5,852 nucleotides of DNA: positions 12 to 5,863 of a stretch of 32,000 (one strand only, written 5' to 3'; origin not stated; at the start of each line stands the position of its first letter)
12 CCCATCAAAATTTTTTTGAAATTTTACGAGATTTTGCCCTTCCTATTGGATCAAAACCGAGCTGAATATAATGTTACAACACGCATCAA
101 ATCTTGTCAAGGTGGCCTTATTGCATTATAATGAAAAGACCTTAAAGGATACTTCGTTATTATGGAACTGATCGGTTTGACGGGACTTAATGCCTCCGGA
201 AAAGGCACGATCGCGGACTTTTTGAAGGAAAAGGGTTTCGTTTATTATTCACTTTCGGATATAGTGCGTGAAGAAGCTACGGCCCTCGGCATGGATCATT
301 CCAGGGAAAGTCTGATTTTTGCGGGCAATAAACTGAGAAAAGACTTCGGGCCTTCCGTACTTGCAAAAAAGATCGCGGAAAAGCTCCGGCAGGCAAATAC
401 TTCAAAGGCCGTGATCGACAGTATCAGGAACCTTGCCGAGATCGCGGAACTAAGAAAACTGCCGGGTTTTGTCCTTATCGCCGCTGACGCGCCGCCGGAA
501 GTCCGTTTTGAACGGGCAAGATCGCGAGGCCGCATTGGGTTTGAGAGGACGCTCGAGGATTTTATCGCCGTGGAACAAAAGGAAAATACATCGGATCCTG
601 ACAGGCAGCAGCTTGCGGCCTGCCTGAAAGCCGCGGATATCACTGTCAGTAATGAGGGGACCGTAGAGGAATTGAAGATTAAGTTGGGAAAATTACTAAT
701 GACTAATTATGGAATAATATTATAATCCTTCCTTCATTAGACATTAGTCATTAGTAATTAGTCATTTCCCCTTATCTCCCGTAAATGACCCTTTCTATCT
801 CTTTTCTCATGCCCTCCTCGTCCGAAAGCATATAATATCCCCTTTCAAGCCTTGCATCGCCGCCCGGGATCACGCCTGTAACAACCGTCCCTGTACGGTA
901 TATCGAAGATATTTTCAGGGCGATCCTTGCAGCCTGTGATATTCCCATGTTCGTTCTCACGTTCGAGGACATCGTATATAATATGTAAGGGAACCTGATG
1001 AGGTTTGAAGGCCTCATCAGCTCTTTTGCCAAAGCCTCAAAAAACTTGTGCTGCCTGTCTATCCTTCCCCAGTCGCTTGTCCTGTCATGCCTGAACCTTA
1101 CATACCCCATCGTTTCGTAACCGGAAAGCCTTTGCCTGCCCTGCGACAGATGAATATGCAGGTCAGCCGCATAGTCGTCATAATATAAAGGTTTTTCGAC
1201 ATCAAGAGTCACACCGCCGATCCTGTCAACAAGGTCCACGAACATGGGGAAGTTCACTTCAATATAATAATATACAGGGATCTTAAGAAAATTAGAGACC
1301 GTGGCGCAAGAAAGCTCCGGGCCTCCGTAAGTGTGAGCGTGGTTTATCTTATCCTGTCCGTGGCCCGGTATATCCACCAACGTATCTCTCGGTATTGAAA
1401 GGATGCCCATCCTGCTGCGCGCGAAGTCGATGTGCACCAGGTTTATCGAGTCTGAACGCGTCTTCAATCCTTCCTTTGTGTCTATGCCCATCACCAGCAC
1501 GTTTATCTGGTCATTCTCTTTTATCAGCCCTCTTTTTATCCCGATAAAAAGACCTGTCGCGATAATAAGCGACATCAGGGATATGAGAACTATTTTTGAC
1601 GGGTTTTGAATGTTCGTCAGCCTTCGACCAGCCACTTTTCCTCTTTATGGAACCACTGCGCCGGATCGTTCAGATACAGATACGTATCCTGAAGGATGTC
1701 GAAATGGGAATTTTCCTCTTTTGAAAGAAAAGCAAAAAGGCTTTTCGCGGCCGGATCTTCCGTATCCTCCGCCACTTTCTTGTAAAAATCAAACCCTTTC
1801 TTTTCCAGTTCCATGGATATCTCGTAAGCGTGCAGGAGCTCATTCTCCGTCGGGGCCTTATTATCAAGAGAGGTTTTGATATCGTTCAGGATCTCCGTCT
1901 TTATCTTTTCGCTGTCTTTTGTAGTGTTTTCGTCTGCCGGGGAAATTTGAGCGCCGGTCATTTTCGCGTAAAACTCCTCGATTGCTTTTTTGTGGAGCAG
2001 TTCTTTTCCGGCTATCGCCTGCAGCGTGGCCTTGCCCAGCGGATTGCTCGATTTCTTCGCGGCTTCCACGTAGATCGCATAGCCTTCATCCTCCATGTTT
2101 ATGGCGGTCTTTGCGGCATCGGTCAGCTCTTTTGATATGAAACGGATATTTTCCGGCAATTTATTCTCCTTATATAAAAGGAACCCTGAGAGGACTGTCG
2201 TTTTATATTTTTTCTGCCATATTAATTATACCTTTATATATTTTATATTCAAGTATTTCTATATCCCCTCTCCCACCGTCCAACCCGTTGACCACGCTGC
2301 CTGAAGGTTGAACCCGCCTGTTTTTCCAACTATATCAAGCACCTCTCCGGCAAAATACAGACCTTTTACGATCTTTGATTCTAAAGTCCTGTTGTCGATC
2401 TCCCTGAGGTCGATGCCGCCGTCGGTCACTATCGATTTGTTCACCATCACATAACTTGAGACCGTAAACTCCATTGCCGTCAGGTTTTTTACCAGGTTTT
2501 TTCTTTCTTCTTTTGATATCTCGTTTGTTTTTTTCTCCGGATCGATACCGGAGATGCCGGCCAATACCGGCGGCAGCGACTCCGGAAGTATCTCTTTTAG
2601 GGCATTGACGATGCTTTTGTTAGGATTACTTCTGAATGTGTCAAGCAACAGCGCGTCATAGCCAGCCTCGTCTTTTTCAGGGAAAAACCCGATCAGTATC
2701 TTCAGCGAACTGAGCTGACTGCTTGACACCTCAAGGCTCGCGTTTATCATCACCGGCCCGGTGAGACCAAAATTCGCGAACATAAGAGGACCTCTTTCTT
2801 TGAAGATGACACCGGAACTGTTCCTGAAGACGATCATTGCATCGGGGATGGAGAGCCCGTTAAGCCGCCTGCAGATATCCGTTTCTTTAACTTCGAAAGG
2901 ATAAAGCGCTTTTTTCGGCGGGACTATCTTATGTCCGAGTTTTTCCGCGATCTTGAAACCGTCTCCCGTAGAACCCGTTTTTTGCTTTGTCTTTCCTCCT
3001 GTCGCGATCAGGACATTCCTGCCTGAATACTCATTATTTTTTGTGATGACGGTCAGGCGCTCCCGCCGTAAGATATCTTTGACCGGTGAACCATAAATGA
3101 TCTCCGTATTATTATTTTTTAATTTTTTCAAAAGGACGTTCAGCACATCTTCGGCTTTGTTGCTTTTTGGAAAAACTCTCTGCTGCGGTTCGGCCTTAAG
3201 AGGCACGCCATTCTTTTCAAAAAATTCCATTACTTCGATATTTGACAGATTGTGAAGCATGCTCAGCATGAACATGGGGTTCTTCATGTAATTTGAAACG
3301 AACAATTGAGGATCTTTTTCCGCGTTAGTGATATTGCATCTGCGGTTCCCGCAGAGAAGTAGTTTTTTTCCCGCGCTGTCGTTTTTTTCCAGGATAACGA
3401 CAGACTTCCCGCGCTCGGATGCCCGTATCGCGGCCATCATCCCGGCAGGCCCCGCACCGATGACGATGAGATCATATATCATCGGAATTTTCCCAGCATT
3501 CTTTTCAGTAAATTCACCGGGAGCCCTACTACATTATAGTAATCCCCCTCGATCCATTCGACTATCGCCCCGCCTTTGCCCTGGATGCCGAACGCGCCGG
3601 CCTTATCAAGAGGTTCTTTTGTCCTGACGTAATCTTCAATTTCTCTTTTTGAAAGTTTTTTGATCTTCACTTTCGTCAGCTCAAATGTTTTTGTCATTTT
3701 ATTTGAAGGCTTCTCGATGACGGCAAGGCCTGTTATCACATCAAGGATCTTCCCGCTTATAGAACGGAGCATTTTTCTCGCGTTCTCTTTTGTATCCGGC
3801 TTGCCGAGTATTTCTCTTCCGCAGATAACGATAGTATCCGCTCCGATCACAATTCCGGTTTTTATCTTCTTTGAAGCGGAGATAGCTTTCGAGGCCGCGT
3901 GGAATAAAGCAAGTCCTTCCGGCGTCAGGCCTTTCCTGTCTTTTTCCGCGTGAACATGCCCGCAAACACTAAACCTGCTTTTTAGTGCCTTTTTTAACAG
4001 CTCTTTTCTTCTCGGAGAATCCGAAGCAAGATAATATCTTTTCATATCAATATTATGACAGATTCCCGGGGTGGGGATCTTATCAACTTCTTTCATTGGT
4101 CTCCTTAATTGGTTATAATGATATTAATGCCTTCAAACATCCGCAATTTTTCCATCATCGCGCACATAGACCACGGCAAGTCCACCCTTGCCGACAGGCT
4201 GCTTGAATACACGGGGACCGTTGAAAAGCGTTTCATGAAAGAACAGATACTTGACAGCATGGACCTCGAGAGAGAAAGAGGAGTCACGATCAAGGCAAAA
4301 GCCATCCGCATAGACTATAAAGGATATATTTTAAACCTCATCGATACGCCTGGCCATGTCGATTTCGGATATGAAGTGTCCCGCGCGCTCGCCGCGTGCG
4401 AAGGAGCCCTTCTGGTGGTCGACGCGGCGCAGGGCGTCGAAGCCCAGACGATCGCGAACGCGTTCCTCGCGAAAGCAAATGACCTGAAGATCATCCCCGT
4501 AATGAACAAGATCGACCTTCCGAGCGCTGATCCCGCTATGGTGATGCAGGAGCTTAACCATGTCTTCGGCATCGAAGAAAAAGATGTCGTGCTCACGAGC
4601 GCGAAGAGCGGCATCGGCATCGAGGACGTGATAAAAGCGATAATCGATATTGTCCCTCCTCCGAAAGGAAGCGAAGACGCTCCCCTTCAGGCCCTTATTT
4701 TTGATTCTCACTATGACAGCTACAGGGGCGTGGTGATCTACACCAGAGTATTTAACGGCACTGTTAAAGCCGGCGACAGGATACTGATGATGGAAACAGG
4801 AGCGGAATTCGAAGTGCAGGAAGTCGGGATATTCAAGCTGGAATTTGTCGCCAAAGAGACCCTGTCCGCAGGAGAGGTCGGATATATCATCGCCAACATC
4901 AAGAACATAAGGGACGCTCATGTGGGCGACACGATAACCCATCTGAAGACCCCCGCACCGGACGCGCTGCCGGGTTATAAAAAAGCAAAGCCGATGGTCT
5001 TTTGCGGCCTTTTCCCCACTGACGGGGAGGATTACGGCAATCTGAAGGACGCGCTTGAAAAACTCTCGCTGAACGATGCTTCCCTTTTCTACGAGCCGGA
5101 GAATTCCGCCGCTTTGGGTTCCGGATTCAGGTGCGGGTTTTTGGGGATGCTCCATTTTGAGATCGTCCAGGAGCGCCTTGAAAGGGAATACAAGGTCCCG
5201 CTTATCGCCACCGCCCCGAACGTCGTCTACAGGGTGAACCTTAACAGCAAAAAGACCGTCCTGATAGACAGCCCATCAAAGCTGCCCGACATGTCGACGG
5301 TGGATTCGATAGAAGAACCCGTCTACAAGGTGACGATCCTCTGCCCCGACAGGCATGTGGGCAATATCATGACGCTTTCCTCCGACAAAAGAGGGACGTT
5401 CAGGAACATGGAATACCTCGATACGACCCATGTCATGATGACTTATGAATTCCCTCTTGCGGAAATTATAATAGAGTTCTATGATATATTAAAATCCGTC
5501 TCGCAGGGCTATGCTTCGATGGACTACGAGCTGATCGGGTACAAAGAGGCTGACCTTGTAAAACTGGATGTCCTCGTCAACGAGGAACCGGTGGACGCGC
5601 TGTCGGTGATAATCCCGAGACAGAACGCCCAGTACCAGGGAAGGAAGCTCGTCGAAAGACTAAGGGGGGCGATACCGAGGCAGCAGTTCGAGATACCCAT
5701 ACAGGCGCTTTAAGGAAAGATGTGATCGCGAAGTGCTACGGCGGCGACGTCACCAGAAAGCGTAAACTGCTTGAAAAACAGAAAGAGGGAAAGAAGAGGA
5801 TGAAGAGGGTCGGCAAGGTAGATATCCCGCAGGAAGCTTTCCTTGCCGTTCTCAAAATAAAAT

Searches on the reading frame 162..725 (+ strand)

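Call 84: search_protein_families(library=pfam, proteins=[window:162-725:+], max_evalue=0.001)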
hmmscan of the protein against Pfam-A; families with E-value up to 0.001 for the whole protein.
window:162-725:+ (187 aa): 3 families
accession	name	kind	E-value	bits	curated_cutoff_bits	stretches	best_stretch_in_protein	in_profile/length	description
PF13207.12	AAA_17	-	1.5e-10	41.9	27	1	7-124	1-125/136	AAA domain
PF13238.12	AAA_18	-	8.9e-10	39.6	29.4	1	4-123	1-112/128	AAA domain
PF21448.3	DNMK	-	0.0002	21.5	27.1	0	3-37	2-37/232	Deoxynucleotide monophosphate kinase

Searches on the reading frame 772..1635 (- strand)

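Call 84: search_protein_families(library=pfam, proteins=[window:772-1635:-], max_evalue=0.001)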
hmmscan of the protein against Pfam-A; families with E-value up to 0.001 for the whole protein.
window:772-1635:- (287 aa): 1 family
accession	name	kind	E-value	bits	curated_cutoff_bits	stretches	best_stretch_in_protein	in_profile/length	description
PF03816.19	LytR_cpsA_psr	-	5.9e-41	140.6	24.6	1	60-206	1-148/150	LytR_cpsA_psr family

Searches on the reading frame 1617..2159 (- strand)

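Call 84: search_protein_families(library=pfam, proteins=[window:1617-2159:-], max_evalue=0.001)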
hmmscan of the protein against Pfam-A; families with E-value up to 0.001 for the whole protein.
window:1617-2159:- (180 aa): 2 families
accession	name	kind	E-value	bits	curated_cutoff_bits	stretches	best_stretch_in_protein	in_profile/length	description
PF02915.23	Rubrerythrin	-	3.9e-13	50.4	22.8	1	17-158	4-135/137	Rubrerythrin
PF09537.16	DUF2383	-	7.7e-05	23.2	30.8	0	116-159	10-53/111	Domain of unknown function (DUF2383)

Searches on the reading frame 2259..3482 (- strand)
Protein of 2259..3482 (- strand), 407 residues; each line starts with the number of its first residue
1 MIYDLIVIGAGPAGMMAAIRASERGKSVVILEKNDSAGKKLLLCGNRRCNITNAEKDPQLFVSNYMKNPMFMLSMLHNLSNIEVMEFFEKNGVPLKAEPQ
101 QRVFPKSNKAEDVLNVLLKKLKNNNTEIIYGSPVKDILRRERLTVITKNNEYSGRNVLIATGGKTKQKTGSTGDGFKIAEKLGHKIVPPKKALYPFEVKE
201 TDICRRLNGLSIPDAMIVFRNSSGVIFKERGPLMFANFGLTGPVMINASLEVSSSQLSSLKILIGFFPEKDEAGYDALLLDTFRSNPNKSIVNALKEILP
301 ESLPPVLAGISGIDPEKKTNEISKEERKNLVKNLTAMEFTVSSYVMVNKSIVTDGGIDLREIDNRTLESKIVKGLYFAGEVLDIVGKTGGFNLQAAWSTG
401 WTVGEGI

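Call 84: search_protein_families(library=pfam, proteins=[window:2259-3482:-], max_evalue=0.001)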
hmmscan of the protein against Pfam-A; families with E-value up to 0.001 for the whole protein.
window:2259-3482:- (407 aa): 12 families
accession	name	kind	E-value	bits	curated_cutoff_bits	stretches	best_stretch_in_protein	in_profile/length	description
PF03486.20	HI0933_like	-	2e-82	276.8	50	1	4-405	2-243/244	HI0933-like protein Rossmann domain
PF22780.1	HI0933_like_1st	-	2.3e-24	86.5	27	1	192-351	3-164/165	HI0933-like protein barrel and H2TH domain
PF01266.30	DAO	-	5e-11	43.2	27.9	1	4-38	1-35/353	FAD dependent oxidoreductase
PF00890.30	FAD_binding_2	-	1.4e-10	41.4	20.4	1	4-38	1-35/414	FAD binding domain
PF07992.20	Pyr_redox_2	-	2.1e-10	40.9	26.1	1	3-167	1-113/291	Pyridine nucleotide-disulphide oxidoreductase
PF13738.12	Pyr_redox_3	-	2.2e-09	37.5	30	1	6-36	1-31/305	Pyridine nucleotide-disulphide oxidoreductase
PF01134.28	GIDA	-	2.3e-09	37.3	22.1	1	4-38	1-29/391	Glucose inhibited division protein A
PF12831.13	FAD_oxidored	-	1.7e-08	34.7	27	1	4-39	1-36/416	FAD dependent oxidoreductase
PF13450.12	NAD_binding_8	-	7.7e-07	29.7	21.9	1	7-38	1-32/68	NAD(P)-binding Rossmann-like domain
PF01494.25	FAD_binding_3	-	5.7e-05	22.9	22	1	4-36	3-35/349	FAD binding domain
PF00070.33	Pyr_redox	-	0.00021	22.2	22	0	5-37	2-34/82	Pyridine nucleotide-disulphide oxidoreductase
PF01946.23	Thi4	-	0.00029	20.6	26.2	0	3-42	18-58/235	Thi4 family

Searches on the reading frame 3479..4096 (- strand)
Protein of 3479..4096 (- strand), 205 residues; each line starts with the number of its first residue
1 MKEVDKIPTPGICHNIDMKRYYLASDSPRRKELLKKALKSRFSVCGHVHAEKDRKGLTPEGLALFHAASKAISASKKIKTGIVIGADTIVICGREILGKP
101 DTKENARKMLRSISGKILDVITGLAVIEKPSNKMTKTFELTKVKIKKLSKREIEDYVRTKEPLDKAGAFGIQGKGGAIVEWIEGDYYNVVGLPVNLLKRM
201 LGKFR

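Call 84: search_protein_families(library=pfam, proteins=[window:3479-4096:-], max_evalue=0.001)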
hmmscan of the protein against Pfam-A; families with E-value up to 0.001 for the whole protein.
window:3479-4096:- (205 aa): 1 family
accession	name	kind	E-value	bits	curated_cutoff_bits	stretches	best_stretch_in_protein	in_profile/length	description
PF02545.19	Maf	-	9.9e-55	185.5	27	1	21-203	2-186/187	Maf-like protein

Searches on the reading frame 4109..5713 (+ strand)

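Call 84: search_protein_families(library=pfam, proteins=[window:4109-5713:+], max_evalue=0.001)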
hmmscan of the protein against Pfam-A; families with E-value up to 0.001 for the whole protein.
window:4109-5713:+ (534 aa): 9 families
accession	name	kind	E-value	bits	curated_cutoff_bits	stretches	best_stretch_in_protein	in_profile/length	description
PF00009.33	GTP_EFTU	-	4.1e-58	196.5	26.5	1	10-184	2-188/188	Elongation factor Tu GTP binding domain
PF00679.30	EFG_C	-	2.2e-22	79.3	27.9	1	401-487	2-87/89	Elongation factor G C-terminus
PF03144.31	GTP_EFTU_D2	-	1.8e-14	54.3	30.3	1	207-277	1-73/73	Elongation factor Tu domain 2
PF06421.17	LepA_C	-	4.8e-12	46.4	29.7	1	490-533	1-44/107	GTP-binding protein LepA C-terminus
PF01926.29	MMR_HSR1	-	3.8e-07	30.6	21.9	1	22-134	10-113/113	50S ribosome-binding GTPase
PF22042.2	EF-G_D2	-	4.6e-06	27.1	27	1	192-240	1-47/84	Elongation factor G domain 2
PF14492.12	EFG_III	-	1.2e-05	25.7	27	1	294-365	3-71/75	Elongation Factor G, domain III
PF16658.11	RF3_C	-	7.4e-05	23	40.1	1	295-377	9-88/132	Class II release factor RF3, C-terminal domain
PF00071.28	Ras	-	0.00031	20.8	21.6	1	57-180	32-158/162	Ras family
